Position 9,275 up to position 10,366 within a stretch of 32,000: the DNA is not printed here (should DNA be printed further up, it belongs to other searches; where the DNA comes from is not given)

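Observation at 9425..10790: PPP-family metallophosphatase translationally coupled to UbiX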

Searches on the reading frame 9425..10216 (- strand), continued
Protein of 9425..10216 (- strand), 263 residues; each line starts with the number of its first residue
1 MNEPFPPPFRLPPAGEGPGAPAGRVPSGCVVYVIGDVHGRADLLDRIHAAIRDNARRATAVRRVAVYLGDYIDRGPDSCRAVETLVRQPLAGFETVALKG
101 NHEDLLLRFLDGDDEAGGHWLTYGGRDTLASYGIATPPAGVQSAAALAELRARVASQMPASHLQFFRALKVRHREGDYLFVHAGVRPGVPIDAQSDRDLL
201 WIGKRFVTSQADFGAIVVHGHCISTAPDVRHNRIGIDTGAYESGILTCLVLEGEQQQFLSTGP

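Call 69: search_protein_families(library=pfam, proteins=[L005:12-1904:+, L005:1901-2452:+, L005:2392-2901:+, L005:2929-5253:+, L005:6286-6756:+], max_evalue=0.001)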
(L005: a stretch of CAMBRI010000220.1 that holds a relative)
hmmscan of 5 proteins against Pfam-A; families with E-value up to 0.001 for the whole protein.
L005:12-1904:+ (630 aa): 1 family
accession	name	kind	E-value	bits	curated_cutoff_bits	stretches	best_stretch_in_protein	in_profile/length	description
PF02775.26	TPP_enzyme_C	-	2.9e-30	105.5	21.9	1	406-554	2-151/151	Thiamine pyrophosphate enzyme, C-terminal TPP binding domain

L005:1901-2452:+ (183 aa): 5 families
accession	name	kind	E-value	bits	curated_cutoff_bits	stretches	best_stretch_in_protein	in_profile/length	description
PF02915.23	Rubrerythrin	-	8.1e-15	55.8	22.8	2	22-79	1-57/137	Rubrerythrin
PF00210.30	Ferritin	-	3.5e-12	46.9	24.5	2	15-76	76-137/142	Ferritin-like domain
PF13668.12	Ferritin_2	-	1.5e-05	25.6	24.7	1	22-162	4-136/138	Ferritin-like domain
PF03713.19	DUF305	-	0.00012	22.7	27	0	119-166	10-57/151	Domain of unknown function (DUF305)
PF03232.19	COQ7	-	0.00017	21.7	23.5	0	121-164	14-58/169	Ubiquinone biosynthesis protein COQ7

L005:2392-2901:+ (169 aa): 0 families

L005:2929-5253:+ (774 aa): 3 families
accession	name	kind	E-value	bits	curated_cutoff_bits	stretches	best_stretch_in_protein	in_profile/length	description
PF01314.23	AFOR_C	-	4e-87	293.3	27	1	241-684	4-383/385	Aldehyde ferredoxin oxidoreductase, domains 2 & 3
PF02730.20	AFOR_N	-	2.3e-43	148.7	29.8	1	25-226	2-199/199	Aldehyde ferredoxin oxidoreductase, N-terminal domain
PF02597.26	ThiS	-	1.5e-06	29.1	22.5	1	712-774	18-76/76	ThiS family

L005:6286-6756:+ (156 aa): 9 families
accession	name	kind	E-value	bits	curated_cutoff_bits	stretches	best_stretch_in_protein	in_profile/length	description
PF01047.28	MarR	-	1.4e-14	54.2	24.6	1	49-105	2-58/59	MarR family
PF12802.13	MarR_2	-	3.7e-13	49.8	27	1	53-105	8-61/61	MarR family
PF13463.12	HTH_27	-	1.2e-06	29.1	22.2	1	56-114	9-68/68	Winged helix DNA-binding domain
PF09339.16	HTH_IclR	-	4.1e-06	26.9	22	1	60-97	14-51/52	IclR helix-turn-helix domain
PF13412.12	HTH_24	-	5.7e-06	26.2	21.9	1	55-95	8-48/48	Winged helix-turn-helix DNA-binding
PF01978.25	TrmB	-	2.1e-05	24.7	25.6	1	62-97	20-55/68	Sugar-specific transcriptional regulator TrmB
PF13545.12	HTH_Crp_2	-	0.0002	21.7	27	1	63-97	21-56/70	Crp-like helix-turn-helix domain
PF13730.12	HTH_36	-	0.00033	20.8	25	1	62-94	25-55/55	Helix-turn-helix domain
PF25213.1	HVO_A0261_N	-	0.00088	19.5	35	0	65-128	25-81/86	HVO_A0261 N-terminal domain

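Call 75: find_encoding_contigs(protein=P0020, flank=9000, max_places=1)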
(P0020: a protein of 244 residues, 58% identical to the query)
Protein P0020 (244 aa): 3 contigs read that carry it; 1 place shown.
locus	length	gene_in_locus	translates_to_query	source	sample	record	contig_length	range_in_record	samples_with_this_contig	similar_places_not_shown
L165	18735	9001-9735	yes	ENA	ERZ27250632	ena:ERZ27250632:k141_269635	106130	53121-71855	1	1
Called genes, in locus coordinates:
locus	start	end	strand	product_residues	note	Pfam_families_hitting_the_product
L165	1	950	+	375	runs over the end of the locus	PF01326:PPDK_N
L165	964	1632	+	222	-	PF00571:CBS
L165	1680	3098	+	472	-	PF20695:UbiD_N, PF01977:UbiD, PF20696:UbiD_C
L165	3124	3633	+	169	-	PF00702:Hydrolase (weak), PF13419:HAD_2, PF08282:Hydrolase_3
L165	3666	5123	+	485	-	PF20695:UbiD_N, PF01977:UbiD, PF20696:UbiD_C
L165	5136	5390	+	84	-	PF09662:Phenyl_P_gamma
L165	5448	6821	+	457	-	PF20695:UbiD_N, PF01977:UbiD, PF20696:UbiD_C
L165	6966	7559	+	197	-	PF02441:Flavoprotein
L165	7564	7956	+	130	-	PF01982:CTP-dep_RFKase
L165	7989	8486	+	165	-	PF00293:NUDIX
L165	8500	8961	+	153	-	-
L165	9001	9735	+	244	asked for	PF00149:Metallophos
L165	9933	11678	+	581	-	PF01558:POR, PF01855:POR_N, PF02780:Transketolase_C (weak)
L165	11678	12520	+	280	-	PF02775:TPP_enzyme_C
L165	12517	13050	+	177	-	PF00210:Ferritin (faint), PF02915:Rubrerythrin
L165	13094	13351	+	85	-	PF00037:Fer4 (weak), PF13237:Fer4_10 (weak), PF12837:Fer4_6 (faint), PF12838:Fer4_7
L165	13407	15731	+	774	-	PF02730:AFOR_N, PF01314:AFOR_C, PF02597:ThiS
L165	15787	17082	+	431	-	PF00501:AMP-binding, PF14535:AMP-binding_C_2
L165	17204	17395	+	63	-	-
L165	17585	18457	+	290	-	PF16697:Yop-YscD_cpl, PF00498:FHA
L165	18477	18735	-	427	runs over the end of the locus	PF00069:Pkinase, PF07714:PK_Tyr_Ser-Thr, PF03109:ABC1 (weak), PF14531:Kinase-like (weak), PF00027:cNMP_binding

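Call 76: find_encoding_contigs(protein=P0056, flank=9000, max_places=1)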
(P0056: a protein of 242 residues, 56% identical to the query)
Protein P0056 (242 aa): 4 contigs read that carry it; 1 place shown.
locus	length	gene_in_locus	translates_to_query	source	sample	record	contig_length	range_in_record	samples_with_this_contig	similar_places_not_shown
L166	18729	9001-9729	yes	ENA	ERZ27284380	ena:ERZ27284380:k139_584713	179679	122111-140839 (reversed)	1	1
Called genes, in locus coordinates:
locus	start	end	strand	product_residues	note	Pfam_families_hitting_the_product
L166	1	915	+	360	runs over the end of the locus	PF01326:PPDK_N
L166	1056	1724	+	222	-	PF00571:CBS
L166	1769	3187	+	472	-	PF20695:UbiD_N, PF01977:UbiD, PF20696:UbiD_C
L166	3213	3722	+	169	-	PF00702:Hydrolase (weak), PF13419:HAD_2, PF08282:Hydrolase_3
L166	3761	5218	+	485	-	PF20695:UbiD_N, PF01977:UbiD, PF20696:UbiD_C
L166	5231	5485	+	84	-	PF09662:Phenyl_P_gamma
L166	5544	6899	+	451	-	PF20695:UbiD_N, PF01977:UbiD, PF20696:UbiD_C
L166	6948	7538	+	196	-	PF02441:Flavoprotein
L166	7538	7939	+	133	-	PF01982:CTP-dep_RFKase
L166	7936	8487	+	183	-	PF00293:NUDIX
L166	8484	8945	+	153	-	-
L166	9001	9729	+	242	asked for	PF00149:Metallophos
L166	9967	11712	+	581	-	PF01558:POR, PF01855:POR_N, PF02780:Transketolase_C (faint)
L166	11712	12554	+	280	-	PF02775:TPP_enzyme_C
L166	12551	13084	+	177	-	PF00210:Ferritin (faint), PF02915:Rubrerythrin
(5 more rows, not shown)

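Call 77: find_encoding_contigs(protein=P0080, flank=9000, max_places=1)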
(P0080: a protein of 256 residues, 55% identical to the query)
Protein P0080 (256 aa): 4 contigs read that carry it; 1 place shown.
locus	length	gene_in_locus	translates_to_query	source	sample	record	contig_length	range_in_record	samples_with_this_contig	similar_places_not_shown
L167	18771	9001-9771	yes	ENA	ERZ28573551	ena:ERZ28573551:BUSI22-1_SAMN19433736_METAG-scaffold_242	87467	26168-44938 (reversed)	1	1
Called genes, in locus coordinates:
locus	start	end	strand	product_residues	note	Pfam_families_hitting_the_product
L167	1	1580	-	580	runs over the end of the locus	PF06505:XylR_N, PF02830:V4R (weak), PF00158:Sigma54_activat, PF01078:Mg_chelatase (faint), PF14532:Sigma54_activ_2, PF07728:AAA_5 (weak), PF25601:AAA_lid_14, PF02954:HTH_8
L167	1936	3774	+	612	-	PF00391:PEP-utilizers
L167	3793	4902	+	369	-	PF01326:PPDK_N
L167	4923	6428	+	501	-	PF20695:UbiD_N, PF01977:UbiD, PF20696:UbiD_C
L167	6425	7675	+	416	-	PF06792:UPF0261, PF23189:UPF0261_C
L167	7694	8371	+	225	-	PF00571:CBS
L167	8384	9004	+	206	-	PF02441:Flavoprotein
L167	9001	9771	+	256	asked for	PF00149:Metallophos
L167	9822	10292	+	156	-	PF00583:Acetyltransf_1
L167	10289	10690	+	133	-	PF02082:Rrf2, PF08100:Dimerisation (weak), PF12840:HTH_20 (weak), PF00392:GntR (weak)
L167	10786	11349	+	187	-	PF00111:Fer2, PF01799:Fer2_2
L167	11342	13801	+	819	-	PF01315:Ald_Xan_dh_C, PF02738:MoCoBD_1, PF20256:MoCoBD_2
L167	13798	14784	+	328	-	PF00941:FAD_binding_5, PF03450:CO_deh_flav_C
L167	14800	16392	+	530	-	PF00501:AMP-binding, PF13193:AMP-binding_C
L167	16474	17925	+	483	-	PF00083:Sugar_tr (weak), PF07690:MFS_1, PF11700:ATG22 (weak)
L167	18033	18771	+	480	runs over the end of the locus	-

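Call 78: find_encoding_contigs(protein=P0086, flank=9000, max_places=1)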
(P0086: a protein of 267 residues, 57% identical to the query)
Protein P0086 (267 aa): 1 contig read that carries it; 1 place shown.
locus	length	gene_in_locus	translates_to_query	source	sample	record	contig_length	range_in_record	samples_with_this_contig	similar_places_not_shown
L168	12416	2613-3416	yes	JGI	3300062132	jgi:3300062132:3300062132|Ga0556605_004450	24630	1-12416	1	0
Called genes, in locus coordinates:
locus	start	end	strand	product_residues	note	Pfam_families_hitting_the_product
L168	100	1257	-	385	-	PF13579:Glyco_trans_4_4, PF13692:Glyco_trans_1_4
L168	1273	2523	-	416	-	-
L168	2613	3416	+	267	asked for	PF00149:Metallophos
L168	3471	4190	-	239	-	PF13410:GST_C_2 (faint), PF00043:GST_C (weak), PF14497:GST_C_3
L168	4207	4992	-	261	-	PF00106:adh_short, PF08659:KR, PF13561:adh_short_C2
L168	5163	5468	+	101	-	PF07110:EthD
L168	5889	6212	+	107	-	-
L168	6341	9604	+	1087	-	PF08447:PAS_3, PF08448:PAS_4, PF08447:PAS_3, PF00989:PAS, PF08448:PAS_4, PF13426:PAS_9, PF08447:PAS_3, PF00512:HisKA, +4 more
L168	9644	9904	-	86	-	-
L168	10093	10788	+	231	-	PF07310:PAS_5, PF07238:PilZ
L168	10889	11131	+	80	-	-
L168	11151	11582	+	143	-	-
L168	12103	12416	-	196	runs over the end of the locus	PF00072:Response_reg, PF13556:HTH_30 (faint)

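Call 80: search_solved_structures(query=L165:8500-8961:+, max_evalue=1)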
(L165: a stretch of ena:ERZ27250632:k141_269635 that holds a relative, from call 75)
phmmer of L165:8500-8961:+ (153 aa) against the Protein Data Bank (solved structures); distinct sequences matched with E-value up to 1: 4.
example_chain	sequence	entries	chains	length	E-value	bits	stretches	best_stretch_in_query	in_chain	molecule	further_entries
8k9c_A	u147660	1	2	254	0.28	14.2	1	83-142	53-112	Caprin-2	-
8k9d_A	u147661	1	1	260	0.28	14.2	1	83-142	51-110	Caprin-2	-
9o99_A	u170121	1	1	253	0.36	13.9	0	33-88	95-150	IL-2 Surrogate Cytokine Agonist DR638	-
9vyh_m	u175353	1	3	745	0.39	13.8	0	33-72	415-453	Tail spike protein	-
